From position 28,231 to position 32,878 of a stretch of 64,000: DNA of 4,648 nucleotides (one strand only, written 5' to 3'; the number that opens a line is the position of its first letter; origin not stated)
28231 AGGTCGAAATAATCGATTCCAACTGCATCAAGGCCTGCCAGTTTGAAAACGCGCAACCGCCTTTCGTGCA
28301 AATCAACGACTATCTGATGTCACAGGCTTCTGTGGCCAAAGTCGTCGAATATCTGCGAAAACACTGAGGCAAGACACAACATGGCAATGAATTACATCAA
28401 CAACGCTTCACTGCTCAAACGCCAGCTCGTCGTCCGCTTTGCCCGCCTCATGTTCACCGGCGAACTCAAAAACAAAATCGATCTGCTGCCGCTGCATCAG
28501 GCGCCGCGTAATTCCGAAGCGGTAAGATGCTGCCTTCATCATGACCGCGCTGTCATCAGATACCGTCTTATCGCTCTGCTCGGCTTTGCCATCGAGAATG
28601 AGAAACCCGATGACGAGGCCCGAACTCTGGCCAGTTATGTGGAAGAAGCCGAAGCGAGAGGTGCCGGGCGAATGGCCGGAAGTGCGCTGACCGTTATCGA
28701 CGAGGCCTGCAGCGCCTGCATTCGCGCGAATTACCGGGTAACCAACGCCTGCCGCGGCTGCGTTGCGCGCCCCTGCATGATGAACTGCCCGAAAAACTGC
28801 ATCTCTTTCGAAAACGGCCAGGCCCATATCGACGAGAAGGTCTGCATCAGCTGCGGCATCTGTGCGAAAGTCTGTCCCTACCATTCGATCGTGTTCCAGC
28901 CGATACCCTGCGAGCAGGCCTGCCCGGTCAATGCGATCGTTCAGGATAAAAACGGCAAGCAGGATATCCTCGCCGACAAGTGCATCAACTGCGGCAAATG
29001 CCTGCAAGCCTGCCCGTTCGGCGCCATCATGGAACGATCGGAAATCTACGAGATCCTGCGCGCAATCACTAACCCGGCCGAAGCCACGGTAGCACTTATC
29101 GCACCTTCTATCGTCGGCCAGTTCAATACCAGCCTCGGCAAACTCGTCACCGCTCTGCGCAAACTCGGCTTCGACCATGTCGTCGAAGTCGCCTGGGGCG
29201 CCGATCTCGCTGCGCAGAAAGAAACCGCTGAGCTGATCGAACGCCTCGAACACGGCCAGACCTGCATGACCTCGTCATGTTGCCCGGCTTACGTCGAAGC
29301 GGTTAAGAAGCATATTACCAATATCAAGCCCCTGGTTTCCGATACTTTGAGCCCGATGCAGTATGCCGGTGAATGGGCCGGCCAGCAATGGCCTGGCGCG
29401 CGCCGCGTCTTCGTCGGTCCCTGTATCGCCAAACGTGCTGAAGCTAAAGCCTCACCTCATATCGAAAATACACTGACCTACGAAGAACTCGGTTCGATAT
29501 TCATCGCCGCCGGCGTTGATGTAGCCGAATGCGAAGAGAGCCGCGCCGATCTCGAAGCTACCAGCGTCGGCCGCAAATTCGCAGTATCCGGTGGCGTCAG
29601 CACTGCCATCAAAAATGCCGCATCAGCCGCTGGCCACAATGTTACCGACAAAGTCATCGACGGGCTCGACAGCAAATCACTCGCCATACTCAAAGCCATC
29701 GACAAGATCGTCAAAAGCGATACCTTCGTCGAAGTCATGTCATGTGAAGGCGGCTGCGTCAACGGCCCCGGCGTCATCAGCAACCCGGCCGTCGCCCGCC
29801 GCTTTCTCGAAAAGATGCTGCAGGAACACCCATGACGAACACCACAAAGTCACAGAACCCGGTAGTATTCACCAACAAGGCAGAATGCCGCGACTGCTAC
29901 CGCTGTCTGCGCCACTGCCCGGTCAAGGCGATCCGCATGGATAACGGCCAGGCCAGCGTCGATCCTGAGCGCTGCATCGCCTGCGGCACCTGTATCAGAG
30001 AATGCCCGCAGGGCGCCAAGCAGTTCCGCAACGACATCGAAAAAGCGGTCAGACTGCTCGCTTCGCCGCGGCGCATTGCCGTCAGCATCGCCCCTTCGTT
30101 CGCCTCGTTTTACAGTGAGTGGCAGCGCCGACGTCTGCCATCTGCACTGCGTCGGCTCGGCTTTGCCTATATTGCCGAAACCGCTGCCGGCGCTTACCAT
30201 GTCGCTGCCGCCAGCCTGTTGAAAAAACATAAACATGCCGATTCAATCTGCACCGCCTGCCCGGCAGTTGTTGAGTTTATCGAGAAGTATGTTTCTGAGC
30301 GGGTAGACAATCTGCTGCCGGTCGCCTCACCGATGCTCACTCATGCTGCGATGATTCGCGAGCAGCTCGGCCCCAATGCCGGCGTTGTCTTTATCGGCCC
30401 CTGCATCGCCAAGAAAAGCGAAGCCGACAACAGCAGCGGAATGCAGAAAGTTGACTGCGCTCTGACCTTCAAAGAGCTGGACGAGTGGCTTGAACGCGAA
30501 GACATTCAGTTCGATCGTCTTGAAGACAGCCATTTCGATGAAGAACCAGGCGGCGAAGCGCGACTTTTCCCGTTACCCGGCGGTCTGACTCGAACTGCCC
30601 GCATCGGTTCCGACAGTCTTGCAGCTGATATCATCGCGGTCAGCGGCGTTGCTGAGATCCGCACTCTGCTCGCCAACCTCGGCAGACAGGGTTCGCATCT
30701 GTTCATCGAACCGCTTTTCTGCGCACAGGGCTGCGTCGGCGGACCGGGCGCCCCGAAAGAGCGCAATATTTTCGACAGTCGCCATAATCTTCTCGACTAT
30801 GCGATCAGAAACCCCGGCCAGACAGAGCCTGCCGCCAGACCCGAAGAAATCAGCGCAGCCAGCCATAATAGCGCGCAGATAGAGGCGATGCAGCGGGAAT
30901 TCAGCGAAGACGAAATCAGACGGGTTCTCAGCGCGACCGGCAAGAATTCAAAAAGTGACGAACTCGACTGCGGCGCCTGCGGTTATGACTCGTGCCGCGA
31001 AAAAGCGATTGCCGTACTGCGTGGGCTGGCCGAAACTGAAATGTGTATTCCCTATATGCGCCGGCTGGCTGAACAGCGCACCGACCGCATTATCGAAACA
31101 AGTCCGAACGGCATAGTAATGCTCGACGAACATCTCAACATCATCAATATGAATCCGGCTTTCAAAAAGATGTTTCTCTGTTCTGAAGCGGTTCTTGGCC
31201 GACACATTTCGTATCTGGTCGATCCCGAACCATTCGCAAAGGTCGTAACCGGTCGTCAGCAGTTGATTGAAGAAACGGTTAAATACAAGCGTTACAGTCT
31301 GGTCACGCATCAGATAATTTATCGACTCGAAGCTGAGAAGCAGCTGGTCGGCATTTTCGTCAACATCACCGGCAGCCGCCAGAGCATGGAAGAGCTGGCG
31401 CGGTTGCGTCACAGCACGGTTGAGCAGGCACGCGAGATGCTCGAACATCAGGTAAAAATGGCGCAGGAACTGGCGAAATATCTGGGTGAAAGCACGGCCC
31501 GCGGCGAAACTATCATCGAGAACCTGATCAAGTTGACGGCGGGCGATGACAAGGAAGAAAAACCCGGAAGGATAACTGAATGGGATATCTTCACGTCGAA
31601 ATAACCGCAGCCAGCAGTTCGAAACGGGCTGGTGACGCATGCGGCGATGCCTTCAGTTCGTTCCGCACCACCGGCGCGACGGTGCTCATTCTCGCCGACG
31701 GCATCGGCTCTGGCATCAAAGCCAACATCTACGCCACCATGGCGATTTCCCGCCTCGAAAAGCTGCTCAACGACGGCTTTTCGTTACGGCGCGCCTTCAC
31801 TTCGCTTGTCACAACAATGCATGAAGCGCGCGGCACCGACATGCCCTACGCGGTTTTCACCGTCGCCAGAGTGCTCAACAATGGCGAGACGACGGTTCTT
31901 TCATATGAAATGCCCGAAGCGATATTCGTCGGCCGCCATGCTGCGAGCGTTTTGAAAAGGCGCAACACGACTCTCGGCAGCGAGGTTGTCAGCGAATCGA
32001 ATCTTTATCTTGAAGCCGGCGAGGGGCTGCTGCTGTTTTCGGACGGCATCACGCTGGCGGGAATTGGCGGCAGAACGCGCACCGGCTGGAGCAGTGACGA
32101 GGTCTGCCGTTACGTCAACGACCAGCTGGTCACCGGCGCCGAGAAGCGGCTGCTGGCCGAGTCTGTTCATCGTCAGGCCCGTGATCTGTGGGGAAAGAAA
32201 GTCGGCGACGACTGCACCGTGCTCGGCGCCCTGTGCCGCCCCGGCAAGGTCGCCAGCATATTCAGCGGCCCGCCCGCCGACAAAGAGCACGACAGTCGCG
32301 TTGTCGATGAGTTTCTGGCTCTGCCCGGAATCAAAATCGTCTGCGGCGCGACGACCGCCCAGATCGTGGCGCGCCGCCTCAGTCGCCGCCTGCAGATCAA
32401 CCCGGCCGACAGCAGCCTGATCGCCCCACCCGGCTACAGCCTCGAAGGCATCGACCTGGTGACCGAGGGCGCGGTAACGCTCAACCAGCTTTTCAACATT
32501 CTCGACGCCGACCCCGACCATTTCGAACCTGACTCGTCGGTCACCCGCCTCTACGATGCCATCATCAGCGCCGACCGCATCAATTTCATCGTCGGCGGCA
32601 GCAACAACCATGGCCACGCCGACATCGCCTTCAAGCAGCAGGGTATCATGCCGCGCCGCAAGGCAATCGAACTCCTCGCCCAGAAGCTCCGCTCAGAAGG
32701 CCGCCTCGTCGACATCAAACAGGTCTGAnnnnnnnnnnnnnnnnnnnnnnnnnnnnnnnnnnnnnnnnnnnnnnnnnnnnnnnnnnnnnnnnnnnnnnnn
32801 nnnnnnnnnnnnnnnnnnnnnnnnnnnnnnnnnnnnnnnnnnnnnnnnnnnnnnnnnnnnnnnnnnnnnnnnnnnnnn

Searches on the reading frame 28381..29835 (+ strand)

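Call 24: search_protein_families(library=pfam, proteins=[window:28381-29835:+], max_evalue=0.001)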
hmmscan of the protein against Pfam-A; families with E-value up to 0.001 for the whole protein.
window:28381-29835:+ (484 aa): 12 families
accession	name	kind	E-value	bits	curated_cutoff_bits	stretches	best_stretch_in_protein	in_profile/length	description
PF02906.19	Fe_hyd_lg_C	-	9.6e-54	183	22.1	1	235-463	2-245/245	Iron only hydrogenase large subunit, C-terminal domain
PF25160.1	LdpA_Fe-S-bd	-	1.7e-13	50.5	27.6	2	175-220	7-47/49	LdpA Fe-S cluster-binding domain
PF00037.32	Fer4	-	9.5e-12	44.7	21.1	2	198-216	5-23/24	4Fe-4S binding domain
PF12838.12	Fer4_7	-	1.3e-11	45.2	27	2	177-215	8-52/52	4Fe-4S dicluster domain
PF12837.12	Fer4_6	-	1.6e-09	37.6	25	2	198-216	6-24/24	4Fe-4S binding domain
PF13187.11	Fer4_9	-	4.5e-08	33.4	27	1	177-216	8-52/52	4Fe-4S dicluster domain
PF12797.12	Fer4_2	-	6.3e-08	32.5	24.5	2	196-213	5-22/22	4Fe-4S binding domain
PF14697.11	Fer4_21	-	1.4e-06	28.8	35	1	177-216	14-57/59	4Fe-4S dicluster domain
PF13237.11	Fer4_10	-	1.8e-06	28.2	25.5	1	177-212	15-53/53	4Fe-4S dicluster domain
PF13484.11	Fer4_16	-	4.2e-06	27.9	30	1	200-220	1-21/66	4Fe-4S double cluster binding domain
PF13534.11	Fer4_17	-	1e-05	26.4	22.2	1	155-212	2-57/61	4Fe-4S dicluster domain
PF13183.11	Fer4_8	-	2.7e-05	25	27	0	154-214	4-67/68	4Fe-4S dicluster domain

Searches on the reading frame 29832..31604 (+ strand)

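Call 24: search_protein_families(library=pfam, proteins=[window:29832-31604:+], max_evalue=0.001)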
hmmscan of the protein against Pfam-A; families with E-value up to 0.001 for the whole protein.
window:29832-31604:+ (590 aa): 14 families
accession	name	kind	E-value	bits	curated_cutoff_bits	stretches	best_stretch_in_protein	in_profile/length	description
PF02906.19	Fe_hyd_lg_C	-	2.5e-46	158.8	22.1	1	81-305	2-245/245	Iron only hydrogenase large subunit, C-terminal domain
PF04060.18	FeS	-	4.7e-09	36.3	23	1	378-407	4-33/33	Putative Fe-S cluster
PF13237.11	Fer4_10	-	5e-09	36.4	25.5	1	14-59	4-53/53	4Fe-4S dicluster domain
PF00037.32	Fer4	-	4e-08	33.2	21.1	1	42-62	2-22/24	4Fe-4S binding domain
PF12838.12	Fer4_7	-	4.7e-08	33.8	27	1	19-62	2-52/52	4Fe-4S dicluster domain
PF13187.11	Fer4_9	-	6.7e-07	29.7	27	1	19-62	2-51/52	4Fe-4S dicluster domain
PF14697.11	Fer4_21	-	1.4e-06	28.8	35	1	15-59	4-52/59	4Fe-4S dicluster domain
PF13188.13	PAS_8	-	3.2e-06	27.3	21.8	1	417-459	3-43/65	PAS domain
PF00989.32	PAS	-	1.4e-05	25.5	22.6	1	416-473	2-63/113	PAS fold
PF13426.13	PAS_9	-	2.3e-05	25.1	27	1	425-487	1-70/103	PAS domain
PF12837.12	Fer4_6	-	5e-05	23.5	25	1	42-62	3-23/24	4Fe-4S binding domain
PF25160.1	LdpA_Fe-S-bd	-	0.00029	21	27.6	1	21-61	4-41/49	LdpA Fe-S cluster-binding domain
PF13484.11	Fer4_16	-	0.0003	22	30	0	18-49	1-30/66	4Fe-4S double cluster binding domain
PF12797.12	Fer4_2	-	0.0005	20.3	24.5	1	43-59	5-21/22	4Fe-4S binding domain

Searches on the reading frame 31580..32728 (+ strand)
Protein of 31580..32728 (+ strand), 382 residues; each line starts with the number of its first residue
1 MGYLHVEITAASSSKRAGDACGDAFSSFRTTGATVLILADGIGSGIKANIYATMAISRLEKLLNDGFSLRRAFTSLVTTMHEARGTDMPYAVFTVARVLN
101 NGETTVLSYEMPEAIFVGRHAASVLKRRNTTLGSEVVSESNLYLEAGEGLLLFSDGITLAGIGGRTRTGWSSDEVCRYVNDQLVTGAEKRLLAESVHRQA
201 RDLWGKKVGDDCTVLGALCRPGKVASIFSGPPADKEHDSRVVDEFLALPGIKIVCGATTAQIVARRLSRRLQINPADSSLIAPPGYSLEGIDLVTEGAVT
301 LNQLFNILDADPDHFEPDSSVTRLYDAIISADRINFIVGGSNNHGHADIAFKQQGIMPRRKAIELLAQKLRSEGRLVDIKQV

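Call 44: search_protein_families(library=pfam, proteins=[window:31580-32728:+], max_evalue=0.00001)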
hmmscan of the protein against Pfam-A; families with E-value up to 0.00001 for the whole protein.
window:31580-32728:+ (382 aa): 1 family
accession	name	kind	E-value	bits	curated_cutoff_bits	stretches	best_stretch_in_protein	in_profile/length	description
PF07228.17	SpoIIE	-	5.5e-14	53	25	1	32-215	3-187/192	Stage II sporulation protein E (SpoIIE)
